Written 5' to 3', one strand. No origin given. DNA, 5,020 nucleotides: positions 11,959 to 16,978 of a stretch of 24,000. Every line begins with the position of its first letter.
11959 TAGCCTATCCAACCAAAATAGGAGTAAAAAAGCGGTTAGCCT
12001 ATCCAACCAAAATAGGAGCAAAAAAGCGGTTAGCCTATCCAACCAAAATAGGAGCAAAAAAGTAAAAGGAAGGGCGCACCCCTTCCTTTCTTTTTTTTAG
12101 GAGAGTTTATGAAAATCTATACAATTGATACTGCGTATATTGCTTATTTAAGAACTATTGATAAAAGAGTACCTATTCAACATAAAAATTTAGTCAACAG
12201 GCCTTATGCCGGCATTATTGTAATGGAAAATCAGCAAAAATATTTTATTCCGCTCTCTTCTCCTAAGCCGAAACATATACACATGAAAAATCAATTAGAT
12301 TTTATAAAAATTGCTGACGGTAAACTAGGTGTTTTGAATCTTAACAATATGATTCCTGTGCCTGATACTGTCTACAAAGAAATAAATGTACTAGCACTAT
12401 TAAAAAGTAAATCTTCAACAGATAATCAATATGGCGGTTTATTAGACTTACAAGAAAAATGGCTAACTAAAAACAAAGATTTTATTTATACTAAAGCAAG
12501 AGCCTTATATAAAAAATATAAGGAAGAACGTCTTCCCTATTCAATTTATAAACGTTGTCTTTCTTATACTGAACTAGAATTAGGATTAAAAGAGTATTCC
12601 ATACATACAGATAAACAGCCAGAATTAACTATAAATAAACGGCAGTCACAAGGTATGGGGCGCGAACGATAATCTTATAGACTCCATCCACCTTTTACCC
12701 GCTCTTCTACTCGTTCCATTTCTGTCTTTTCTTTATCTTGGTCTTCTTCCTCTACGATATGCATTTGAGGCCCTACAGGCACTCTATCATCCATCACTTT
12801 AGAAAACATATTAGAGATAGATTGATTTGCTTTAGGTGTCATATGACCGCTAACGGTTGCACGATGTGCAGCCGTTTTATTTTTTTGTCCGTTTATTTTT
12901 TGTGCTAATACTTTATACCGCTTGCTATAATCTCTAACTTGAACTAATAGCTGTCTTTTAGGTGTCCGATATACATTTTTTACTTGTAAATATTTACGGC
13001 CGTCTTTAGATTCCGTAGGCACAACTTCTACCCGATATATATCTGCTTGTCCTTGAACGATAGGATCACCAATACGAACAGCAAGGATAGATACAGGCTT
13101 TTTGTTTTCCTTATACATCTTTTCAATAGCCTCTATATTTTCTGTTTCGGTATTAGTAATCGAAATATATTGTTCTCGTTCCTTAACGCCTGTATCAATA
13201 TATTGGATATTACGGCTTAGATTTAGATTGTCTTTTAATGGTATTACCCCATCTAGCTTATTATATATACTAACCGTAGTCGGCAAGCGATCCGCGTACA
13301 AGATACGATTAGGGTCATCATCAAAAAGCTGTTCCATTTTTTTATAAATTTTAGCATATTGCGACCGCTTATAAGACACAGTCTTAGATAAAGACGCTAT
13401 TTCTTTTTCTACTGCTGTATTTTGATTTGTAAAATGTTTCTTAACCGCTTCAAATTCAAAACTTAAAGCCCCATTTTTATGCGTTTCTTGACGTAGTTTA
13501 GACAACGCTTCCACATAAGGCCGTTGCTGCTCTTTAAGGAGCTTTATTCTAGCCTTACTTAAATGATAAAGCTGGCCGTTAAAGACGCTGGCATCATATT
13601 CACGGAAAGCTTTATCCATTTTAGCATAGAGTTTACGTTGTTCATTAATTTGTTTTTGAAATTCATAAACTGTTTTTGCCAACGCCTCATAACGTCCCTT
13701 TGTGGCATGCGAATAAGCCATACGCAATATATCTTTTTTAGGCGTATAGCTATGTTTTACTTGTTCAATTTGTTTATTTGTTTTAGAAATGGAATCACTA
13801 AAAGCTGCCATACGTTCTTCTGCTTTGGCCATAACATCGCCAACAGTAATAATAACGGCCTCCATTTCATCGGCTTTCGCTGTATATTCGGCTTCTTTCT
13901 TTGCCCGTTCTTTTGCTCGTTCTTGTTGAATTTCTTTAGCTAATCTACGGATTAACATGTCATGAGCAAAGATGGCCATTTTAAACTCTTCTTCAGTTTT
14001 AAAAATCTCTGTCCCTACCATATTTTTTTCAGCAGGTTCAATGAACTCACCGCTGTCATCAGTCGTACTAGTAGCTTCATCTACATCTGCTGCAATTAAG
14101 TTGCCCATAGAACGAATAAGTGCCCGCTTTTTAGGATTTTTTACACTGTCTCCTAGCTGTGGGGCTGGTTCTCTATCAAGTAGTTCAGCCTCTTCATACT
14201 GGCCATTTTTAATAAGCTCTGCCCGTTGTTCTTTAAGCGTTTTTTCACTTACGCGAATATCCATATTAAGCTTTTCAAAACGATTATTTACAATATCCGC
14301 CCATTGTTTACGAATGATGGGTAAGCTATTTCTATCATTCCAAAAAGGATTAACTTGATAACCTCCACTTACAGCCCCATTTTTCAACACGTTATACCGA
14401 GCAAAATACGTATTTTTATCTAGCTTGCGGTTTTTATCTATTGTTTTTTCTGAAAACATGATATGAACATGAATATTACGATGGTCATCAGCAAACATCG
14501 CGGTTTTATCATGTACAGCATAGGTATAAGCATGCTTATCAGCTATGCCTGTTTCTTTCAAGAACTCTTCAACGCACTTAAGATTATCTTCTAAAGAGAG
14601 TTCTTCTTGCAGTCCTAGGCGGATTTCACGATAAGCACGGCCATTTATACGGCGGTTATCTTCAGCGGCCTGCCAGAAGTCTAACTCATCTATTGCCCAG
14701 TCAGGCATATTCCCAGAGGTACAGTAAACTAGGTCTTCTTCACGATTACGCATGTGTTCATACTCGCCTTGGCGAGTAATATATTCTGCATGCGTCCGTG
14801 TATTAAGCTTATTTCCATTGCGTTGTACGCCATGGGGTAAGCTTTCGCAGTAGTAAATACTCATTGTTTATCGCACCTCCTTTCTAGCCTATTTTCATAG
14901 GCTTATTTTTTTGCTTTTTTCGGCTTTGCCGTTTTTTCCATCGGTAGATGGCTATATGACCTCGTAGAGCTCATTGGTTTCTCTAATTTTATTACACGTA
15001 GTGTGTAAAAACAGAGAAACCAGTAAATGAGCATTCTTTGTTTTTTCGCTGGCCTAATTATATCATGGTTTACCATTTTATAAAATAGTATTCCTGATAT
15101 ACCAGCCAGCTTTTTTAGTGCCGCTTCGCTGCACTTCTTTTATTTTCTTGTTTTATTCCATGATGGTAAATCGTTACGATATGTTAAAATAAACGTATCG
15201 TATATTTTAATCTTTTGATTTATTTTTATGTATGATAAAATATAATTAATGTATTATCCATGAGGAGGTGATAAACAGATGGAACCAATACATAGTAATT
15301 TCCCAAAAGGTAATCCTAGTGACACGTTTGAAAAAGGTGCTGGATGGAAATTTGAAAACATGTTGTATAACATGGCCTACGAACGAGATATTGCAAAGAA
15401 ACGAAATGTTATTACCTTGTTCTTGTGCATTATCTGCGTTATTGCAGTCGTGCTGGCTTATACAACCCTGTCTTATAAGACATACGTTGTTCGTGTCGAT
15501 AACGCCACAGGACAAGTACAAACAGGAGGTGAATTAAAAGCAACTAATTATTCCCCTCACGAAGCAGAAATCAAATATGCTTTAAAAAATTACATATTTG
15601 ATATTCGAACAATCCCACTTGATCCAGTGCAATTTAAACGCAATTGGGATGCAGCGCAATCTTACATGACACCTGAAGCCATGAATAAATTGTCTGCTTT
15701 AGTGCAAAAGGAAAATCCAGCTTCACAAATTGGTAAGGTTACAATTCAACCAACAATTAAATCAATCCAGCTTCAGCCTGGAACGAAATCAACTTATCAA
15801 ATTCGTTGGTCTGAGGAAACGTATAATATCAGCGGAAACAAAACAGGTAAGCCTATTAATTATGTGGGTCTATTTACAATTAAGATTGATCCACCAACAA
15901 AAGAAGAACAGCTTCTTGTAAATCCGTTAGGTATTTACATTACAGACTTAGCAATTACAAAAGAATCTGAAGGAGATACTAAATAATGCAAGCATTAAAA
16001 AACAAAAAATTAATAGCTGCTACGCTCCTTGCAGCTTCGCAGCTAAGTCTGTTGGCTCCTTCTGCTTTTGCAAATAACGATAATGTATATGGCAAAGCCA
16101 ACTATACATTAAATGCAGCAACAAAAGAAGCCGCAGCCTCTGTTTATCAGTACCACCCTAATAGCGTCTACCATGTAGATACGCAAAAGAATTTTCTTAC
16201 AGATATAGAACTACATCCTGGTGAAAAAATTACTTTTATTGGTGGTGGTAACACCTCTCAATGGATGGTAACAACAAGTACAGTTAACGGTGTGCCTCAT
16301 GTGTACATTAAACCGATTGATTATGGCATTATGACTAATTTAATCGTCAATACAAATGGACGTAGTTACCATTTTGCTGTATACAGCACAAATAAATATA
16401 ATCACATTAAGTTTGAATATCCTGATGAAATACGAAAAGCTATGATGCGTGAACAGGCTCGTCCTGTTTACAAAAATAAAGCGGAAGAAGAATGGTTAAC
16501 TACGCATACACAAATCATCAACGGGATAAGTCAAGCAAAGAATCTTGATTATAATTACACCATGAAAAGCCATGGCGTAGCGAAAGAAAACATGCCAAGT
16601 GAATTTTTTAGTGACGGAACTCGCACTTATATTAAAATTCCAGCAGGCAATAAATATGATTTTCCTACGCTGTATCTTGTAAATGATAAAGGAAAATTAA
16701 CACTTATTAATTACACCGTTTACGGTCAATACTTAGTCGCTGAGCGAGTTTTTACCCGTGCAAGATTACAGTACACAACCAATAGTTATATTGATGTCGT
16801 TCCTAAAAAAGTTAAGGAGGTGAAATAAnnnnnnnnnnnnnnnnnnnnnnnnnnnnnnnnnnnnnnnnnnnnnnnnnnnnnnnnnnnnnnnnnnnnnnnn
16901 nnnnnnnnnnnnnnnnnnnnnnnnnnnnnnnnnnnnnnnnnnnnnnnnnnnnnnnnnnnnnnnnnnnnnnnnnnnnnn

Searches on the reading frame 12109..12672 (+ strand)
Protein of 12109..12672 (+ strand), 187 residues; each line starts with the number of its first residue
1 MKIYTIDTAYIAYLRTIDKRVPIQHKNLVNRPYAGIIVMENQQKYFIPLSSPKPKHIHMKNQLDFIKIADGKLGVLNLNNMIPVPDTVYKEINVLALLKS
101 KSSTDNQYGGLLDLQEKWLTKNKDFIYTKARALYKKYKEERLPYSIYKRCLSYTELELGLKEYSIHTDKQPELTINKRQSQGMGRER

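Call 3: search_protein_families(library=pfam, proteins=[window:12109-12672:+], max_evalue=1)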
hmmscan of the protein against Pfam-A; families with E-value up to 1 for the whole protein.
window:12109-12672:+ (187 aa): 2 families
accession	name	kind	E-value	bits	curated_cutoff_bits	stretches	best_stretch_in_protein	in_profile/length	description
PF13958.12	ToxN_toxin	-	1.8e-41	142.4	25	1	1-163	1-159/159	Toxin ToxN, type III toxin-antitoxin system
PF15814.10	FAM199X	-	0.24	11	27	1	17-72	101-155/320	Protein family FAM199X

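Call 4: search_protein_families(library=padloc, proteins=[window:12109-12672:+], max_evalue=1)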
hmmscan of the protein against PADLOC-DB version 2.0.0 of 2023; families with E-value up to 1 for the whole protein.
window:12109-12672:+ (187 aa): 1 family
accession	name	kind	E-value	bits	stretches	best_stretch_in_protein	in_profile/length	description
PDLC02352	AbiQ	-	5.9e-34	115.7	1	1-164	1-158/160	AbiQ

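Call 5: search_protein_families(library=ncbifam, proteins=[window:12109-12672:+], max_evalue=1)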
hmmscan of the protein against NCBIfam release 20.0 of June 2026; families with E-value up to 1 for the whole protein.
window:12109-12672:+ (187 aa): 0 families

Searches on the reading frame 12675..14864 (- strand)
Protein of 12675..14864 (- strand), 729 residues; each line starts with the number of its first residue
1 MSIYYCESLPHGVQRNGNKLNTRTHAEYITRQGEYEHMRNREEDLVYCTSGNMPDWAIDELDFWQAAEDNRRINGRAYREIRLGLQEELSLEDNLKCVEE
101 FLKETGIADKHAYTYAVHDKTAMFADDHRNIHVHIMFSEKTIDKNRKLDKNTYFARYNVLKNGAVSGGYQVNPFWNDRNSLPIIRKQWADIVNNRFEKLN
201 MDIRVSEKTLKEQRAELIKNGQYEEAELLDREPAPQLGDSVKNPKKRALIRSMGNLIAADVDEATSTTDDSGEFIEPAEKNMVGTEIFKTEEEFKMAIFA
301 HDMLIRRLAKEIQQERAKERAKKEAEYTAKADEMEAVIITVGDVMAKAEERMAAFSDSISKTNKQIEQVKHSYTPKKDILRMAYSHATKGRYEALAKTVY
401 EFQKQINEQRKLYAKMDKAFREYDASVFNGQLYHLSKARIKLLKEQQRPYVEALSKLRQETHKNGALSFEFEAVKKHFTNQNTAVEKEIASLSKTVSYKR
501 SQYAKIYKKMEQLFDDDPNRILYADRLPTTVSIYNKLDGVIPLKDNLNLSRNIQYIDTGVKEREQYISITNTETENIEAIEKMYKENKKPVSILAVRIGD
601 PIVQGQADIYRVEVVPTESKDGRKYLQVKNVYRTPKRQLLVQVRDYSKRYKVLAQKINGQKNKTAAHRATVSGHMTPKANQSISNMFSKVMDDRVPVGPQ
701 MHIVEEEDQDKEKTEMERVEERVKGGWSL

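Call 3: search_protein_families(library=pfam, proteins=[window:12675-14864:-], max_evalue=1)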
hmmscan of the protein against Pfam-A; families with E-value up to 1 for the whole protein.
window:12675-14864:- (729 aa): 3 families
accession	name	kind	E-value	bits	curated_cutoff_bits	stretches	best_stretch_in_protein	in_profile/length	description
PF03389.21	MobA_MobL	-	1.6e-22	80.9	26.7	1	23-216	14-207/224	MobA/MobL family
PF03432.20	Relaxase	-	2.9e-05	24.8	24.6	1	28-152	1-113/132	MobA/VirD2-like, nuclease domain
PF20667.3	Sec10_N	-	0.47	11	27.4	0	310-370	23-83/118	Exocyst complex component Sec10, N-terminal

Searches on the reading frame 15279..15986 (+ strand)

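Call 76: search_protein_families(library=pfam, proteins=[window:15279-15986:+], max_evalue=0.001)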
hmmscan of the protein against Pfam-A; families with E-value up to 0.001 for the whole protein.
window:15279-15986:+ (235 aa): 1 family
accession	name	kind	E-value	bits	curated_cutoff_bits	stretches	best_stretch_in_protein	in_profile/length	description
PF04335.19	VirB8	-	3.6e-36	125.4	23.2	1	31-229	12-213/213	VirB8 protein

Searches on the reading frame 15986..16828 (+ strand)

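Call 76: search_protein_families(library=pfam, proteins=[window:15986-16828:+], max_evalue=0.001)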
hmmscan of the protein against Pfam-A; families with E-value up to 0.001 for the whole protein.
window:15986-16828:+ (280 aa): 1 family
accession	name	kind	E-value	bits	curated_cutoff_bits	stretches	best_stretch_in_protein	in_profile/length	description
PF03524.21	CagX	-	1.7e-43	149.2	34.2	1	51-266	3-190/198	Conjugal transfer protein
